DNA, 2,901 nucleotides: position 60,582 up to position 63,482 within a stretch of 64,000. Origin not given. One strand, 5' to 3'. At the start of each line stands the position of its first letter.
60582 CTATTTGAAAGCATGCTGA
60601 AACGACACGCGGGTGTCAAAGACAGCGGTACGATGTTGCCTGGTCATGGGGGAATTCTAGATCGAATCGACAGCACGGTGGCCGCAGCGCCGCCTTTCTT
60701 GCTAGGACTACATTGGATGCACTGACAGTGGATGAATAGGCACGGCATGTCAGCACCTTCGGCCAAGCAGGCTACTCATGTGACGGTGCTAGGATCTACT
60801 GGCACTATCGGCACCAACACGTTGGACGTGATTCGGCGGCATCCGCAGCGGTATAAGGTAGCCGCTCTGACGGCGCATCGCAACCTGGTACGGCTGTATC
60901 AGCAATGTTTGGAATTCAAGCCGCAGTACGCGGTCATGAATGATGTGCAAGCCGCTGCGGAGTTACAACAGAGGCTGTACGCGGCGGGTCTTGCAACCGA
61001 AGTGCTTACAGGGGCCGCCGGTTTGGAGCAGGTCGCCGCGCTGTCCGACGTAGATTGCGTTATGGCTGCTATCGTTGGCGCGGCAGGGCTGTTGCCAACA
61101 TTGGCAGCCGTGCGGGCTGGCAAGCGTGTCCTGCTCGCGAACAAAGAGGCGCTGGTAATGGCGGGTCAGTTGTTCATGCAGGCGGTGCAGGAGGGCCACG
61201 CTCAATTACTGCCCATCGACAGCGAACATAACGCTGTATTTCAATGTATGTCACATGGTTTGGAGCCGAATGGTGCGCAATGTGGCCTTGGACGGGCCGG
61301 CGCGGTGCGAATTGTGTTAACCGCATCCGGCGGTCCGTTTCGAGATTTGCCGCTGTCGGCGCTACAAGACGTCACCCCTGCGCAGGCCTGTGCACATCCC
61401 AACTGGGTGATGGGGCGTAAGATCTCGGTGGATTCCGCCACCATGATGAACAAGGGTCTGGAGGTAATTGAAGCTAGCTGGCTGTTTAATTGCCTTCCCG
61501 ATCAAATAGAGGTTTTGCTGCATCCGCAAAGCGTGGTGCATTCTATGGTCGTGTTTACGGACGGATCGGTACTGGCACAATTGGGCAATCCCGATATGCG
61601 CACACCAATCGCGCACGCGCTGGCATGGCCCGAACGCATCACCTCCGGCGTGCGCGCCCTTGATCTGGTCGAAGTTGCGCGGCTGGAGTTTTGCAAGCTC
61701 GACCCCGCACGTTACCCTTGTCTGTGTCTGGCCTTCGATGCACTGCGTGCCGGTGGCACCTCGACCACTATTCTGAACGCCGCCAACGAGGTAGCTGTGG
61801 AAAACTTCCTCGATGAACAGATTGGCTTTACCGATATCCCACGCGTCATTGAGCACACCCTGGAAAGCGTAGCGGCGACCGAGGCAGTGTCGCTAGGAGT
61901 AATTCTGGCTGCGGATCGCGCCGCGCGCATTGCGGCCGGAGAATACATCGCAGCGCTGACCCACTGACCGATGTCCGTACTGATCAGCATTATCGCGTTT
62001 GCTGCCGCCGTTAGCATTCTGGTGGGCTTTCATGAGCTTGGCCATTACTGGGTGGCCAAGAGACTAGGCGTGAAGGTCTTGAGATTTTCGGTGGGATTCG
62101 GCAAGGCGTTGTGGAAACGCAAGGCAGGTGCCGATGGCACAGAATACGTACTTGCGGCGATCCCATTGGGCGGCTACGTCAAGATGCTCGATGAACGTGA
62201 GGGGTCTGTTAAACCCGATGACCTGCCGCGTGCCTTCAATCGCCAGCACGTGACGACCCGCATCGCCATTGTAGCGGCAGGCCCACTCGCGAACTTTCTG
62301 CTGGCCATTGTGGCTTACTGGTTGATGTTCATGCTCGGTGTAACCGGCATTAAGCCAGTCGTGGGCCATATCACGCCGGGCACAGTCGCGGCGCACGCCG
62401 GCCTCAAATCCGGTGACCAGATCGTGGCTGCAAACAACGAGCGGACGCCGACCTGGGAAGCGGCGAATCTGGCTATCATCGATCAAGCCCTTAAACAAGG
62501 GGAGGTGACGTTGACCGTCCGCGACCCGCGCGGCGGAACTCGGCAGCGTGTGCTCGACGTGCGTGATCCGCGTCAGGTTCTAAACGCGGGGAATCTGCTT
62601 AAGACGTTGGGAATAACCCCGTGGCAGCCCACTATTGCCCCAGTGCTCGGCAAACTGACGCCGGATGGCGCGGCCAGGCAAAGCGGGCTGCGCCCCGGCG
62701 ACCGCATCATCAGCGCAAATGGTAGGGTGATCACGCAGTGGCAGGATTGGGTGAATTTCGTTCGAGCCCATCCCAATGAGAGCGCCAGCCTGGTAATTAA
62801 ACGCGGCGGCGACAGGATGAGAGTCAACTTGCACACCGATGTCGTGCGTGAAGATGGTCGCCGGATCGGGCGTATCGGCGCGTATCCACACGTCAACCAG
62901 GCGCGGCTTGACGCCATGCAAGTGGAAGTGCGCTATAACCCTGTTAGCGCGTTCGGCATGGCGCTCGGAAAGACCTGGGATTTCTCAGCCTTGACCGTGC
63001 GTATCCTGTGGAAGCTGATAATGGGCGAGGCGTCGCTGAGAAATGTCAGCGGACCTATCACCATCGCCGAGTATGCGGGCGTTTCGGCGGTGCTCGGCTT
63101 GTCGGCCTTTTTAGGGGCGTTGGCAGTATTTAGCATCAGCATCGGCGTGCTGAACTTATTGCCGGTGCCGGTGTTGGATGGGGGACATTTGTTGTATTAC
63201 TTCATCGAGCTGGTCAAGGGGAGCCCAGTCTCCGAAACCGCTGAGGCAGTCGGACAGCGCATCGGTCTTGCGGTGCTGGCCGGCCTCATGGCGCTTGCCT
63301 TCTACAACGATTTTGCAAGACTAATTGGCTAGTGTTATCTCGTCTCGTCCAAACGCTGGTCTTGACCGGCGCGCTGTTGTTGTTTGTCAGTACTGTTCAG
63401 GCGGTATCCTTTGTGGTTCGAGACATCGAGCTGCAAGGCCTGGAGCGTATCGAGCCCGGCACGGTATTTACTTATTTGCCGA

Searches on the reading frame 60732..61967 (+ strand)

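Call 25: search_protein_families(library=pfam, proteins=[window:60732-61967:+], max_evalue=0.0001)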
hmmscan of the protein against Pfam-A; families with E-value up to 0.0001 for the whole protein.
window:60732-61967:+ (411 aa): 3 families
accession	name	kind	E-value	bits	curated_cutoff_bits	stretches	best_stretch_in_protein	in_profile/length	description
PF02670.22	DXP_reductoisom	-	1.5e-48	165.2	21.7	1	17-145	1-129/129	1-deoxy-D-xylulose 5-phosphate reductoisomerase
PF13288.12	DXPR_C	-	4.9e-41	140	27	1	284-399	1-113/115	DXP reductoisomerase C-terminal domain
PF08436.17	DXP_redisom_C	-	4.3e-36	123.3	26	1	159-252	1-84/84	1-deoxy-D-xylulose 5-phosphate reductoisomerase C-terminal domain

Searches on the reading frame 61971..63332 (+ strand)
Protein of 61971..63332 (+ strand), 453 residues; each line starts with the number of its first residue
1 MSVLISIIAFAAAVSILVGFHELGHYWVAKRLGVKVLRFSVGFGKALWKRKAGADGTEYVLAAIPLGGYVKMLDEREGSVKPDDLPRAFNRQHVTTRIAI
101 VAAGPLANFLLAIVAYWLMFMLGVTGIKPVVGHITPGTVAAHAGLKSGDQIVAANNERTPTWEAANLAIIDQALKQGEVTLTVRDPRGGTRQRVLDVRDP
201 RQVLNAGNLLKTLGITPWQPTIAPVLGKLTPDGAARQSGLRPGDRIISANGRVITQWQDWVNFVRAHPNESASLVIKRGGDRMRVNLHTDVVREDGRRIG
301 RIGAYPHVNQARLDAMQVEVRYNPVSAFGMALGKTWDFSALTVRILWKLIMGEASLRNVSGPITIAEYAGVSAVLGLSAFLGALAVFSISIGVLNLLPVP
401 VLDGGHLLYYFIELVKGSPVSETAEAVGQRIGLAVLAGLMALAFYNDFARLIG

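Call 25: search_protein_families(library=pfam, proteins=[window:61971-63332:+], max_evalue=0.0001)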
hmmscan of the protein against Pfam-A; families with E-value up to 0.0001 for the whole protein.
window:61971-63332:+ (453 aa): 5 families
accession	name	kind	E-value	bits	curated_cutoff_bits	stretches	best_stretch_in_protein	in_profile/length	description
PF02163.28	Peptidase_M50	-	5e-68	229.2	27.2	1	9-437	1-219/221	Peptidase family M50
PF17820.7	PDZ_6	-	3.3e-20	72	27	2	231-278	7-54/54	PDZ domain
PF00595.29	PDZ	-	4.4e-14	53.1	23.2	2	130-183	28-80/81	PDZ domain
PF13180.12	PDZ_2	-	1.7e-10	41.5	27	1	228-287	18-78/80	PDZ domain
PF21558.3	Pept_S41_N_bact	-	2.6e-06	27.7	27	0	230-260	10-40/87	Bacteroidetes, Peptidase, S41 family, N-terminal domain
